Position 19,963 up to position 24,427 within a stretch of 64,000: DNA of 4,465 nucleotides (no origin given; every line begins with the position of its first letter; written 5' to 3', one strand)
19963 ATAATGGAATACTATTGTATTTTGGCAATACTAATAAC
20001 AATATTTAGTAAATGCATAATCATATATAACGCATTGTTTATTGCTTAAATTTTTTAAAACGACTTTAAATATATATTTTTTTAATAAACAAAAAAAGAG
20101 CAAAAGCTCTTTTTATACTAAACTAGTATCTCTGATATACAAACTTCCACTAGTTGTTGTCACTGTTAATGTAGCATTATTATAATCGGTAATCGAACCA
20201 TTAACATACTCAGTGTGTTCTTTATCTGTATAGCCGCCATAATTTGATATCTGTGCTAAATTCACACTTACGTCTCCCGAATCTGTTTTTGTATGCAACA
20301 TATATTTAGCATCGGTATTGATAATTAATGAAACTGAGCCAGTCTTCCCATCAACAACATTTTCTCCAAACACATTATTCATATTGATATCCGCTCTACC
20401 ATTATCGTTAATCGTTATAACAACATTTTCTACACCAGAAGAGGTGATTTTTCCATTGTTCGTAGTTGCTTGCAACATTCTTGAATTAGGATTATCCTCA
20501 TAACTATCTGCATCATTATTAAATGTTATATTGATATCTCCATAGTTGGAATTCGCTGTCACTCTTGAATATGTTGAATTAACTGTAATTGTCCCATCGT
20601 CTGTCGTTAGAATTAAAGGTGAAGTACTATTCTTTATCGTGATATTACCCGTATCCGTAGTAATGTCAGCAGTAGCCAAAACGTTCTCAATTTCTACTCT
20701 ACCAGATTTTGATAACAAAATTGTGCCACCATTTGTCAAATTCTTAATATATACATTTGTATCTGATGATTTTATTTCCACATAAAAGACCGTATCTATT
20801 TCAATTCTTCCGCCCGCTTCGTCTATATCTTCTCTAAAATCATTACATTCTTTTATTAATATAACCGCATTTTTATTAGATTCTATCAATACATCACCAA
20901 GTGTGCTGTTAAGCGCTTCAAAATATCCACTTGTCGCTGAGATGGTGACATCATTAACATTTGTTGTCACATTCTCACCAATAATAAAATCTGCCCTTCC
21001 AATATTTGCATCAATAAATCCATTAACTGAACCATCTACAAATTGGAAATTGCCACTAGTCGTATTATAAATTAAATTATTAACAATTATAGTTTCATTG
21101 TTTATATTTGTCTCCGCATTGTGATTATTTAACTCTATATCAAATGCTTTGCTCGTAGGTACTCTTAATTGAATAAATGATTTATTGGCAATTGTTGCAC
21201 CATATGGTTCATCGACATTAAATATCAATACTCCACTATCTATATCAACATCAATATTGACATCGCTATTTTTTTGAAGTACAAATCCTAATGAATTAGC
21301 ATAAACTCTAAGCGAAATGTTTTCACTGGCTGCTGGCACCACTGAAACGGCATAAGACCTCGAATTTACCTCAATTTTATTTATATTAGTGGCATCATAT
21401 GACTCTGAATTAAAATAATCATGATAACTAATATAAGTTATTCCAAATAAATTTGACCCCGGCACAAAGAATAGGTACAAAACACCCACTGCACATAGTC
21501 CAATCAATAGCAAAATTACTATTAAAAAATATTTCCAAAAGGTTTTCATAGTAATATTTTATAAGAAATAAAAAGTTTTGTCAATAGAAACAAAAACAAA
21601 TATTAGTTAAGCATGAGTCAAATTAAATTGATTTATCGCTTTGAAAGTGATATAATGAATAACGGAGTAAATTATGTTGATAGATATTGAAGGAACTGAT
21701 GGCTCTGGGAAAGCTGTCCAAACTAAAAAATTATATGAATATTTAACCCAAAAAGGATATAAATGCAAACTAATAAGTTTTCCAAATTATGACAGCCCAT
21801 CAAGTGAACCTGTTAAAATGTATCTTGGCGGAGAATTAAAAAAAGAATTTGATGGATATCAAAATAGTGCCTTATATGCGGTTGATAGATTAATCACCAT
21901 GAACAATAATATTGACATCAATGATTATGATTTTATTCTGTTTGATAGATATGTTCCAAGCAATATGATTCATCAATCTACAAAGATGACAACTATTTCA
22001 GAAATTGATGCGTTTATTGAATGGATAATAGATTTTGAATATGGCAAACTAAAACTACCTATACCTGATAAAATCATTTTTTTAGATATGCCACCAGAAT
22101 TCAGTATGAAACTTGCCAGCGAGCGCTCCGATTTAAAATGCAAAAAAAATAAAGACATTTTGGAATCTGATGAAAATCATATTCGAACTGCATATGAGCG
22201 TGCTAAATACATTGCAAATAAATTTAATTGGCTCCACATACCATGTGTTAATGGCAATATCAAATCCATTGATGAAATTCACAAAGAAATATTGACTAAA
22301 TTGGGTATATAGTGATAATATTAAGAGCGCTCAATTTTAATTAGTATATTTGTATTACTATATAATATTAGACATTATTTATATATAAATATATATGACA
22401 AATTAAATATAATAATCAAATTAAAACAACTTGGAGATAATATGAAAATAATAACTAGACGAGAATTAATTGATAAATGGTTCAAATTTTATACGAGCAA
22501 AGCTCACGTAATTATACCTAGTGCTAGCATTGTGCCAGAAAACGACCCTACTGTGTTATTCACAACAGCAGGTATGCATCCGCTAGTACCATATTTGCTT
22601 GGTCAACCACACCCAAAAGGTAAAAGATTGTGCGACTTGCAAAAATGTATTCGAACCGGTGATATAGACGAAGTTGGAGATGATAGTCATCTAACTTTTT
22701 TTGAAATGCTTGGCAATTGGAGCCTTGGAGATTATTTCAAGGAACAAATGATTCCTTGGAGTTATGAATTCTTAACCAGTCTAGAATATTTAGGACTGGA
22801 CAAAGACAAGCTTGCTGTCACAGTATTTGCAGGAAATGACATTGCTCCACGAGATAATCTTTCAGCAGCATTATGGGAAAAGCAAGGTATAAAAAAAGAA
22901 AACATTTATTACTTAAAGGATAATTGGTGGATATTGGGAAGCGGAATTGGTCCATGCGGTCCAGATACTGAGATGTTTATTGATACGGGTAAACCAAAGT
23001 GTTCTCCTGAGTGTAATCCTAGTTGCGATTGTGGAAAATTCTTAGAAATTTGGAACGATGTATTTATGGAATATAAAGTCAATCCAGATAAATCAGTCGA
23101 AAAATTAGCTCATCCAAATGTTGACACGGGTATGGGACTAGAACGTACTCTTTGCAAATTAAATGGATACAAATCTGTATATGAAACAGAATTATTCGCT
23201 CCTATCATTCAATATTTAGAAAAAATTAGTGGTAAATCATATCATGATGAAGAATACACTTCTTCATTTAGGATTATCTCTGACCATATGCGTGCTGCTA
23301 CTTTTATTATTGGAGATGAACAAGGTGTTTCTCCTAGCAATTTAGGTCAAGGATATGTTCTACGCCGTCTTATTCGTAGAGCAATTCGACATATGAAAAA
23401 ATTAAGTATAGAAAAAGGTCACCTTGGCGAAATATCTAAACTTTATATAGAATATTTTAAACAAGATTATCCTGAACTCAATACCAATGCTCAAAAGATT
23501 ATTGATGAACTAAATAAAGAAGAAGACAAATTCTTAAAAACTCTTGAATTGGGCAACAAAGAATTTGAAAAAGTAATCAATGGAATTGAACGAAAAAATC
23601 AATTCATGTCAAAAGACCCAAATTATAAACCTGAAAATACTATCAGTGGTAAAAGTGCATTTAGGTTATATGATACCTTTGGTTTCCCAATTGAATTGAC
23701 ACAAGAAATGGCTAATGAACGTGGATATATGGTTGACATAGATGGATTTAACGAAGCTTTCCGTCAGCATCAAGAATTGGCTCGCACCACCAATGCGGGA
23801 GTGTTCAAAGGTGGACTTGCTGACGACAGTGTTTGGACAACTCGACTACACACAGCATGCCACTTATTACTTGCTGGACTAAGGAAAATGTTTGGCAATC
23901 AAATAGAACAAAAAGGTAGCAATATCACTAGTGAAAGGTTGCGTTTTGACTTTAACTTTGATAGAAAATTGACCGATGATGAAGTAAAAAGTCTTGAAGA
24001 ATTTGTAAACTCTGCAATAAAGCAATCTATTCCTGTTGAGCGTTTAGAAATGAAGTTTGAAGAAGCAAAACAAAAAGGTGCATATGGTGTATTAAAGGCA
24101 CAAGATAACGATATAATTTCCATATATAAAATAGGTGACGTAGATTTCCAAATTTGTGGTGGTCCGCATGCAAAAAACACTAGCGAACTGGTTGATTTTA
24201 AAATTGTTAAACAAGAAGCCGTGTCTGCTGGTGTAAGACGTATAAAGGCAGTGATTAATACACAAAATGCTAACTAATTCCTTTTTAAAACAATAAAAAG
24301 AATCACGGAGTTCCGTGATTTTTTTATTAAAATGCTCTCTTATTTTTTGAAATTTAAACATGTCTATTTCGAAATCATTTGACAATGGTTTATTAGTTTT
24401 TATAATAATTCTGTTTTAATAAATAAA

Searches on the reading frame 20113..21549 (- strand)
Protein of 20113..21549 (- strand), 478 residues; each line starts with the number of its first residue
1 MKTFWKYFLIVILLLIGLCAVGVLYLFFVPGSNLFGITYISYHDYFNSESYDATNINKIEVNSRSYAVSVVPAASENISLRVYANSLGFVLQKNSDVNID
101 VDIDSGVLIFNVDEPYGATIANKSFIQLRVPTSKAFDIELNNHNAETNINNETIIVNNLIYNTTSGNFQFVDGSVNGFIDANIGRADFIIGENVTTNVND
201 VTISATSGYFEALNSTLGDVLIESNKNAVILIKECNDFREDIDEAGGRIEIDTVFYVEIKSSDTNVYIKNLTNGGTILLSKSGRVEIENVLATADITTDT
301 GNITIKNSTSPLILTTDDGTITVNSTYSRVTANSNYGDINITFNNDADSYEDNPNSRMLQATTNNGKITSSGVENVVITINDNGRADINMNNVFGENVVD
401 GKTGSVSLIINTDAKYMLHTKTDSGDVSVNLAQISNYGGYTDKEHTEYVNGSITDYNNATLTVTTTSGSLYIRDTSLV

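Call 43: search_protein_families(library=ncbifam, max_evalue=1e-10, proteins=[window:20113-21549:-])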
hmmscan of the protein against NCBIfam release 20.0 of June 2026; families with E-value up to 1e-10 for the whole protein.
window:20113-21549:- (478 aa): 1 family
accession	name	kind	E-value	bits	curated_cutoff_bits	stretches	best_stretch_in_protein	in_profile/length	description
NF049997.1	LiaG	equivalog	1e-13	51.2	285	0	15-203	6-184/286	LiaG family protein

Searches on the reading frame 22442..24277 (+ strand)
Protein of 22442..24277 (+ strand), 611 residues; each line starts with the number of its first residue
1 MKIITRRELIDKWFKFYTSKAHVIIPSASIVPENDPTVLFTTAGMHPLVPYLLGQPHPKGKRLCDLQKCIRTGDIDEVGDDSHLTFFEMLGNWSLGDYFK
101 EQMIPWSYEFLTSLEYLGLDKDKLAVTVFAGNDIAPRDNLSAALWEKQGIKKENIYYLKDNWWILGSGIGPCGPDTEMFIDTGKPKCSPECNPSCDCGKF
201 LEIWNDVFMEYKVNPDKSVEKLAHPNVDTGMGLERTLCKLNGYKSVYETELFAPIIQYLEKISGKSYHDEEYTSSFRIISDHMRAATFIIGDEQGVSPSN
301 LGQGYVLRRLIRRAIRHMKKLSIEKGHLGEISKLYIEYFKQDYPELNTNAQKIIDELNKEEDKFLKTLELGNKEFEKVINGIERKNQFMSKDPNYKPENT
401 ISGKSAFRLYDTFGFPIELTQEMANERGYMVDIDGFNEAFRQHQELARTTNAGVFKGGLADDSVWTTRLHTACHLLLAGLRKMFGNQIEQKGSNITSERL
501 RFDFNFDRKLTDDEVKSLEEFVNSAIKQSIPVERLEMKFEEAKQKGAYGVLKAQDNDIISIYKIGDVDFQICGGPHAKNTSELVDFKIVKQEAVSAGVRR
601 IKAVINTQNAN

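Call 43: search_protein_families(library=ncbifam, max_evalue=1e-10, proteins=[window:22442-24277:+])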
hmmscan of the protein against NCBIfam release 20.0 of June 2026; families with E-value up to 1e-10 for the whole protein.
window:22442-24277:+ (611 aa): 4 families
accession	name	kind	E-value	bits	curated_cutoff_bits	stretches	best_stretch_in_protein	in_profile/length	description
NF002436.0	PRK01584.1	equivalog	1.5e-251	836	529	1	6-606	3-593/595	alanine--tRNA ligase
TIGR00344.1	alaS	equivalog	2.5e-170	568.6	457.05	2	10-451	3-430/847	alanine--tRNA ligase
TIGR03683.1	A-tRNA_syn_arch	equivalog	8.2e-67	226.2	744.7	2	278-439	330-473/902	alanine--tRNA ligase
NF040865.1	a_tRNA_ed_AlaXM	equivalog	3.2e-21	76.1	300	1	467-604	95-232/234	alanyl-tRNA editing protein AlaXM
